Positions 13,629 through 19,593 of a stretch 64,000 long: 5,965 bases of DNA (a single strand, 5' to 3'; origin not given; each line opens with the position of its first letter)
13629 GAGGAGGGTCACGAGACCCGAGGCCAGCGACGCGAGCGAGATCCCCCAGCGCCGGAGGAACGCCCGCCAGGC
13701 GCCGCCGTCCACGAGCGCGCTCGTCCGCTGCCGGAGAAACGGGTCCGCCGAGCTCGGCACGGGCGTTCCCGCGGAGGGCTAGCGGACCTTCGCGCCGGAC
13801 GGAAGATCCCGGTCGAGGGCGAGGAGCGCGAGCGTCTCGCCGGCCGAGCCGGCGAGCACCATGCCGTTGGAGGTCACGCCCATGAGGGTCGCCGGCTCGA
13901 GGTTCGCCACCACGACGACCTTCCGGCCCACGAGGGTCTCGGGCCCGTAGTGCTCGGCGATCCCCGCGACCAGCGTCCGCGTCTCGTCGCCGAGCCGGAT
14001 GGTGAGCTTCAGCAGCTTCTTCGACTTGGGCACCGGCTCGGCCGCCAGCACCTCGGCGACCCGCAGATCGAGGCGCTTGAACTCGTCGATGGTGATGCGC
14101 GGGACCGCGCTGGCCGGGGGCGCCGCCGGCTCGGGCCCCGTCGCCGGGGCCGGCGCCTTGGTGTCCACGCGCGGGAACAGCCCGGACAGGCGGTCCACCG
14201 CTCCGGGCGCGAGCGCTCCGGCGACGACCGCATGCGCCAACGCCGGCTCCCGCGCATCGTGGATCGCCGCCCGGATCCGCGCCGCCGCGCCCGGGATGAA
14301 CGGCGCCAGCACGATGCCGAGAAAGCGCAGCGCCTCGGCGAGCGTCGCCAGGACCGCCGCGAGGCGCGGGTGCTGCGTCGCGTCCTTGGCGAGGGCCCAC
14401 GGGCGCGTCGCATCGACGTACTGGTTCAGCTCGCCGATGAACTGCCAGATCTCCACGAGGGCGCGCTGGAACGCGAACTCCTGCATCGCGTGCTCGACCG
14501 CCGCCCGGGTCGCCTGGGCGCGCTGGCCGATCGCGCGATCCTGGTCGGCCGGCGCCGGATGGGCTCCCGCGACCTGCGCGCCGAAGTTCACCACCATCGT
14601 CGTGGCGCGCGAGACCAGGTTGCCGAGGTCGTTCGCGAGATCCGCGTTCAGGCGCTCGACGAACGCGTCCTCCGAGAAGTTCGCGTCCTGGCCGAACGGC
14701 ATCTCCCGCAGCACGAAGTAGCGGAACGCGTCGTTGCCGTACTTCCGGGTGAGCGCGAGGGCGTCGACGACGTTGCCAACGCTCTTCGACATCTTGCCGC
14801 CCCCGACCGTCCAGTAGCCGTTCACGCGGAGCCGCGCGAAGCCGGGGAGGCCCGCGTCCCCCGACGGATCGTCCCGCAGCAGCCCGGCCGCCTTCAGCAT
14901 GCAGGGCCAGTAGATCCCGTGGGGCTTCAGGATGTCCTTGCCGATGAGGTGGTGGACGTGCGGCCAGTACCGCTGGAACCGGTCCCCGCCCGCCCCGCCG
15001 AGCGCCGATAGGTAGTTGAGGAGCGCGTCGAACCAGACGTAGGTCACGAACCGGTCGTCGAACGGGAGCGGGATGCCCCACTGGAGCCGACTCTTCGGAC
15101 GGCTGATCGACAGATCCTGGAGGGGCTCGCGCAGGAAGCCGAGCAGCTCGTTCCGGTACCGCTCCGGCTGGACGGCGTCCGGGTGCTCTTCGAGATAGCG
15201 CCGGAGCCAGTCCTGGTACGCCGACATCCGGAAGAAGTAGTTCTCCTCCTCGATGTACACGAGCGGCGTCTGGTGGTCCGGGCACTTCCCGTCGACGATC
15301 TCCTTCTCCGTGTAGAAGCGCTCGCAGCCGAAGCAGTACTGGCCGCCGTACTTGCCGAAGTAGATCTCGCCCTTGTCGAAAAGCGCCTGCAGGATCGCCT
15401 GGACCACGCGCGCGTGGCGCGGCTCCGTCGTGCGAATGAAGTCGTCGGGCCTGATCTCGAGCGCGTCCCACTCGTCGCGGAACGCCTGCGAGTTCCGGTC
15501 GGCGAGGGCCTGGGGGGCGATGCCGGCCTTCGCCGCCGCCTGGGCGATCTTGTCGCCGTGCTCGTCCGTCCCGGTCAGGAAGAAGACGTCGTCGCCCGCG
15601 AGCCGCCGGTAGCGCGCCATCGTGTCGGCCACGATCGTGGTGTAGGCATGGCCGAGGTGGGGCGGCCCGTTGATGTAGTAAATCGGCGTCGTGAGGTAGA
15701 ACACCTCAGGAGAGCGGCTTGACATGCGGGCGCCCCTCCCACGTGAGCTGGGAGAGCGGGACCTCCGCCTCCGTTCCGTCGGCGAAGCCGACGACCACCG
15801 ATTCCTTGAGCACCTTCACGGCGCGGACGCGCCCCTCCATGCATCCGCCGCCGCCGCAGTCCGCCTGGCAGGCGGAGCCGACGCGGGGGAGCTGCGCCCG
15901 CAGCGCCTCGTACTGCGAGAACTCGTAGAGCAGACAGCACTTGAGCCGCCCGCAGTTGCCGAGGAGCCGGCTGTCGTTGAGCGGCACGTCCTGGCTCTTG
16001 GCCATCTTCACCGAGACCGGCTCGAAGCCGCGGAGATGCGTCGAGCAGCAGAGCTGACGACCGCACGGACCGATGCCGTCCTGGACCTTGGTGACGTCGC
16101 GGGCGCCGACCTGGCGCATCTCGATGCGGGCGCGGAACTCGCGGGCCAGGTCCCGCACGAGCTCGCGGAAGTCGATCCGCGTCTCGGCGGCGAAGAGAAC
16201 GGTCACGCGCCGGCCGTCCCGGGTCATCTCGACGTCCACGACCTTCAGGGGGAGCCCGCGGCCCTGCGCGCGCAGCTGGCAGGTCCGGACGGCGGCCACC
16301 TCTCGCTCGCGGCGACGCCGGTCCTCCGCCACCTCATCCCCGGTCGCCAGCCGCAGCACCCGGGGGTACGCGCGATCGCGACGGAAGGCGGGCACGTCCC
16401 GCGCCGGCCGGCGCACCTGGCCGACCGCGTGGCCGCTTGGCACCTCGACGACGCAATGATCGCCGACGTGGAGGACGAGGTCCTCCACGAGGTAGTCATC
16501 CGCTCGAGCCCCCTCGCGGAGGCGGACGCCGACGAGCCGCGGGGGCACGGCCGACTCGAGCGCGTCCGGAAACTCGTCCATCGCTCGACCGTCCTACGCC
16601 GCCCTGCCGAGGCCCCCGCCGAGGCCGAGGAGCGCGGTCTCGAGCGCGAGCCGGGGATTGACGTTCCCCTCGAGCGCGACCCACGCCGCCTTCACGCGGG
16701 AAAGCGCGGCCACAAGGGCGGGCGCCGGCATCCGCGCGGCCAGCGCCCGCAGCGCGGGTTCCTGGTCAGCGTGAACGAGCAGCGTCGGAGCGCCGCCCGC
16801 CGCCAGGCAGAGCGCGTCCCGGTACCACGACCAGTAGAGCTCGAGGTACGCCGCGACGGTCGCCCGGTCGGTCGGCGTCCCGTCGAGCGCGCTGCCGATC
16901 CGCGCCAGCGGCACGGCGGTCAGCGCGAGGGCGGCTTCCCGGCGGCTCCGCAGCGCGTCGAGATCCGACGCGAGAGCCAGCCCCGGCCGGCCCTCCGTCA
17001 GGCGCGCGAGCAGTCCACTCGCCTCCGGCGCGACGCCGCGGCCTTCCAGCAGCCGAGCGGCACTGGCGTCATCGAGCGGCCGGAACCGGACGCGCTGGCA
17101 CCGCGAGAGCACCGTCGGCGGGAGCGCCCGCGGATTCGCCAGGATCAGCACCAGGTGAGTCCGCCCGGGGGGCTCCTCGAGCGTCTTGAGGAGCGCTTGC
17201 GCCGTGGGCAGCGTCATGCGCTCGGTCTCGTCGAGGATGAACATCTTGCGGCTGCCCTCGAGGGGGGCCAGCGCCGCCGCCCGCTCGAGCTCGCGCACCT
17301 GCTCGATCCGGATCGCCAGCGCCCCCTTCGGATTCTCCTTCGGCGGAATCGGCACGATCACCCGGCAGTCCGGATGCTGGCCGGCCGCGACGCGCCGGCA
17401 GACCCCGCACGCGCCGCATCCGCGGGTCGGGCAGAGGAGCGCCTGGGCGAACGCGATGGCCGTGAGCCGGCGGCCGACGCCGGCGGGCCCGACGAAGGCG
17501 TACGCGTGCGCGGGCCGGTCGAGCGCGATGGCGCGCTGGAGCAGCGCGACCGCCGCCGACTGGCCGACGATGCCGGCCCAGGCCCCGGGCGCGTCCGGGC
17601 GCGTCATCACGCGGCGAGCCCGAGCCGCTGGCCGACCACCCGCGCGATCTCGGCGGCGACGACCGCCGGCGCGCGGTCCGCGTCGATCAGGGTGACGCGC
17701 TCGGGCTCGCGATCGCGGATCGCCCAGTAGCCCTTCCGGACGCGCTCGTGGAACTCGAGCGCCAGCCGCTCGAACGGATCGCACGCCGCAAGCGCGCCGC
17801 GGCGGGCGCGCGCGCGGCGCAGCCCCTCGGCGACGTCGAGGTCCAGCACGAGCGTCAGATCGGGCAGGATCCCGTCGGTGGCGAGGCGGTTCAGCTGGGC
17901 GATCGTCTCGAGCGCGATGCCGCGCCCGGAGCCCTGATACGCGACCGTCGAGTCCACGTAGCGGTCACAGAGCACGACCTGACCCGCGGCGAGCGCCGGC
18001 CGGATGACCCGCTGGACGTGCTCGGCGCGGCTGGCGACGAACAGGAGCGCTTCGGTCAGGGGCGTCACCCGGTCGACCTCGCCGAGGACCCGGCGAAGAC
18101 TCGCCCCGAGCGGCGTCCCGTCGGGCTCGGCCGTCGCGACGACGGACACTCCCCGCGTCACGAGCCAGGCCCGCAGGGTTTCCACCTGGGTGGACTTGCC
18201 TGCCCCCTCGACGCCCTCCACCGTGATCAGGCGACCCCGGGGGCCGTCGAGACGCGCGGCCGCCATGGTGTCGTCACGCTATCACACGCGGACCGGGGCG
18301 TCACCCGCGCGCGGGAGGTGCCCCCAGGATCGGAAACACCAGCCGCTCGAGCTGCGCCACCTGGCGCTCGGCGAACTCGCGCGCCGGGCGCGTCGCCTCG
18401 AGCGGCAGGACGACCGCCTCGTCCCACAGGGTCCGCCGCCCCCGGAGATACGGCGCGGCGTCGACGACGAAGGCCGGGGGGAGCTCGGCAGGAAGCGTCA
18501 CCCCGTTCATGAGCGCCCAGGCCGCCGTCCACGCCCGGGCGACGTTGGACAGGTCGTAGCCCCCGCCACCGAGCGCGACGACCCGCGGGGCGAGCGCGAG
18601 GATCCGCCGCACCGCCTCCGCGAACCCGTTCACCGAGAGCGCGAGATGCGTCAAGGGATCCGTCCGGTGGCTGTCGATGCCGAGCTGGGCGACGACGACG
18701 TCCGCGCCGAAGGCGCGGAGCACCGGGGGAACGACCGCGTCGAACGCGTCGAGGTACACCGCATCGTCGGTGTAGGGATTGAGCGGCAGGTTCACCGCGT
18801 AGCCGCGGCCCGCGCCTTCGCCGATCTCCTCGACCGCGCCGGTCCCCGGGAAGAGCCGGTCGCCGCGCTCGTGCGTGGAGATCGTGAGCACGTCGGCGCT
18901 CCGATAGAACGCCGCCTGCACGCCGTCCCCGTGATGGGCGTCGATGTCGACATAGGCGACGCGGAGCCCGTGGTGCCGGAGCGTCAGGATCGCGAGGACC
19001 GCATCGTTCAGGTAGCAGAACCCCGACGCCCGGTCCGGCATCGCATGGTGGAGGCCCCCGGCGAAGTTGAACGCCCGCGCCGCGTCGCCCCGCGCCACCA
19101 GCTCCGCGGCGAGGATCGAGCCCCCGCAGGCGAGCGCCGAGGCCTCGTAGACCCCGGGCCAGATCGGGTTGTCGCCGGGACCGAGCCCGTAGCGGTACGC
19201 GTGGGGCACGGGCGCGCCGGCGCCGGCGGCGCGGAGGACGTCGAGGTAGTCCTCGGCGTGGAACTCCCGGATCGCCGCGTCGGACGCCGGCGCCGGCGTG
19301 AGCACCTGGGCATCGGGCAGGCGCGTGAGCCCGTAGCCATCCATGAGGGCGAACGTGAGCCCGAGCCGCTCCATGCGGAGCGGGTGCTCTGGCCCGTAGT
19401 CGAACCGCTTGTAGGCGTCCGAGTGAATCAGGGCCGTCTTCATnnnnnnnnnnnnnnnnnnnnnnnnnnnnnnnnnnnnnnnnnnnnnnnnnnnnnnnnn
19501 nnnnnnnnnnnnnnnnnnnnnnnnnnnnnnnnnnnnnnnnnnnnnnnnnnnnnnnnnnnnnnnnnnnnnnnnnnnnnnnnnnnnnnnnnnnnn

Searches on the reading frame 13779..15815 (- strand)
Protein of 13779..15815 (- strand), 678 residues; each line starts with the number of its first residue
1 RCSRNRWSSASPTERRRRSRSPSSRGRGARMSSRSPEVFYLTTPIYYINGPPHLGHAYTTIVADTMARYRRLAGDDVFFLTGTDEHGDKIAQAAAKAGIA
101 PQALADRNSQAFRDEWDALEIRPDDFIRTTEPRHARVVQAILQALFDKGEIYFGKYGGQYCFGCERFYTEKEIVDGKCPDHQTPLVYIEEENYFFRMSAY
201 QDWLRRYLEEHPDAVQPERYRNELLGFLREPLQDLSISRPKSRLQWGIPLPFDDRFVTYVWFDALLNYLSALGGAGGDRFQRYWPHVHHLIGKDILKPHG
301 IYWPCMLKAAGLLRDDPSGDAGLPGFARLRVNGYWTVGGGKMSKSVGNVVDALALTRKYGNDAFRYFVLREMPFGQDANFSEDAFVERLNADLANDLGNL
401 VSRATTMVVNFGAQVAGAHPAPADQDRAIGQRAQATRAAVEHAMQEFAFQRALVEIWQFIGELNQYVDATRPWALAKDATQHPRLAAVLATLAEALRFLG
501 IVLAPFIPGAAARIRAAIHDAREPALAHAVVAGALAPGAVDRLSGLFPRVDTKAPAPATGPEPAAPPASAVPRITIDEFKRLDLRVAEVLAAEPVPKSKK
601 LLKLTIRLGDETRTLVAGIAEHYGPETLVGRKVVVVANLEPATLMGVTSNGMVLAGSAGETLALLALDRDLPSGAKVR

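Call 37: search_protein_families(library=pfam, proteins=[window:13779-15815:-], max_evalue=0.00001)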
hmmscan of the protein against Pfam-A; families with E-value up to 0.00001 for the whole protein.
window:13779-15815:- (678 aa): 6 families
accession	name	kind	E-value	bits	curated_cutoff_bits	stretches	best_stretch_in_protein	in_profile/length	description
PF09334.17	tRNA-synt_1g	-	3.8e-104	349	20.1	2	187-404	178-390/391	tRNA synthetases class I (M)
PF01588.26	tRNA_bind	-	1.5e-26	92.7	27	1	584-675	1-95/96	Putative tRNA binding domain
PF00133.28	tRNA-synt_1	-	7e-24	84.8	22.7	2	36-252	22-245/414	tRNA synthetases class I (I, L, M and V)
PF01406.26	tRNA-synt_1e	-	2e-16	60.7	27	1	51-158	22-128/301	tRNA synthetases class I (C) catalytic domain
PF08264.19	Anticodon_1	-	2.7e-08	34.2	25.1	1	426-511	1-83/148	Anticodon-binding domain of tRNA ligase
PF19303.5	Anticodon_3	-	2.1e-07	31.4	23.5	1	422-521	7-104/152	Anticodon binding domain of methionyl tRNA ligase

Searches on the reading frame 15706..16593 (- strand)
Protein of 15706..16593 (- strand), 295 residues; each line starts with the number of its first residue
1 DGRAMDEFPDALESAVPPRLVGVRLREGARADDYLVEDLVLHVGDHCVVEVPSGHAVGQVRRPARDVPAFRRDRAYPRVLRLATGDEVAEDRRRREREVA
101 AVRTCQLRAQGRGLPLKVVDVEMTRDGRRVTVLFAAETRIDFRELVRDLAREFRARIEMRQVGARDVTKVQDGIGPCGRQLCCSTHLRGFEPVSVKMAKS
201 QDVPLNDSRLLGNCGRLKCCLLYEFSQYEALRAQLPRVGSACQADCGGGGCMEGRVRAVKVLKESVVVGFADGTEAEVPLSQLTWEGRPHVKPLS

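Call 37: search_protein_families(library=pfam, proteins=[window:15706-16593:-], max_evalue=0.00001)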
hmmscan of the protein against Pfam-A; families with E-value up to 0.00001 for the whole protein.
window:15706-16593:- (295 aa): 1 family
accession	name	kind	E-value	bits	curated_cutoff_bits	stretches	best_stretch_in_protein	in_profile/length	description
PF04468.17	PSP1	-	4e-28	98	27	1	78-162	2-86/86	PSP1 C-terminal conserved region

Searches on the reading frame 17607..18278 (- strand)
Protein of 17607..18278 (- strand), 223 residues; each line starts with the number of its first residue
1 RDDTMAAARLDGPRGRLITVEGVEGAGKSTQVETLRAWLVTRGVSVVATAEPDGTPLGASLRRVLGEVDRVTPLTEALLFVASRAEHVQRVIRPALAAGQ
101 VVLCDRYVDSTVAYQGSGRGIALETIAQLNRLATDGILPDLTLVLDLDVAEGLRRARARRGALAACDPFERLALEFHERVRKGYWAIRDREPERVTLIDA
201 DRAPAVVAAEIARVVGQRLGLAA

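Call 37: search_protein_families(library=pfam, proteins=[window:17607-18278:-], max_evalue=0.00001)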
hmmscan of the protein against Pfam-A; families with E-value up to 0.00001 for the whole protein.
window:17607-18278:- (223 aa): 1 family
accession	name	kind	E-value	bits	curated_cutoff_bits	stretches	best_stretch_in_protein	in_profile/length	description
PF02223.23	Thymidylate_kin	-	2.8e-45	154.7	27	1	20-211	1-185/185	Thymidylate kinase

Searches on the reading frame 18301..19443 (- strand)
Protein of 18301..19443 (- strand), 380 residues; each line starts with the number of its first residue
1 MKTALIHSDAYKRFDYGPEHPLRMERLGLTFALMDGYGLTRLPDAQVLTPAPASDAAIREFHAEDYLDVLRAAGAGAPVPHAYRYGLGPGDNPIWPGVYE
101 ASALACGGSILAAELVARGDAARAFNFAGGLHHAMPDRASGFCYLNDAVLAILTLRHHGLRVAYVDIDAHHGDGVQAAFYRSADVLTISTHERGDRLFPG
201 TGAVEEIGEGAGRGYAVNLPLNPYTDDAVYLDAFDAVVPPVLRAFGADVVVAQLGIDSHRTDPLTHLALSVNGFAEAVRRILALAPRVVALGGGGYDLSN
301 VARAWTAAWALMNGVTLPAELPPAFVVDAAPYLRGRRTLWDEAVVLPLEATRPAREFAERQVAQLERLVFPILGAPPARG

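Call 3: search_protein_families(library=pfam, proteins=[window:18301-19443:-])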
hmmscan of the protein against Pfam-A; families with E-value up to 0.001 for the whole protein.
window:18301-19443:- (380 aa): 1 family
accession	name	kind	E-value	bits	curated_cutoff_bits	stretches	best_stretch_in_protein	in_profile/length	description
PF00850.24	Hist_deacetyl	-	3.6e-85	286.3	27.9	1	20-311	1-297/298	Histone deacetylase domain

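Call 4: search_protein_families(library=ncbifam, proteins=[window:18301-19443:-])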
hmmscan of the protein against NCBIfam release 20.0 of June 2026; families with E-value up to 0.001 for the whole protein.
window:18301-19443:- (380 aa): 0 families
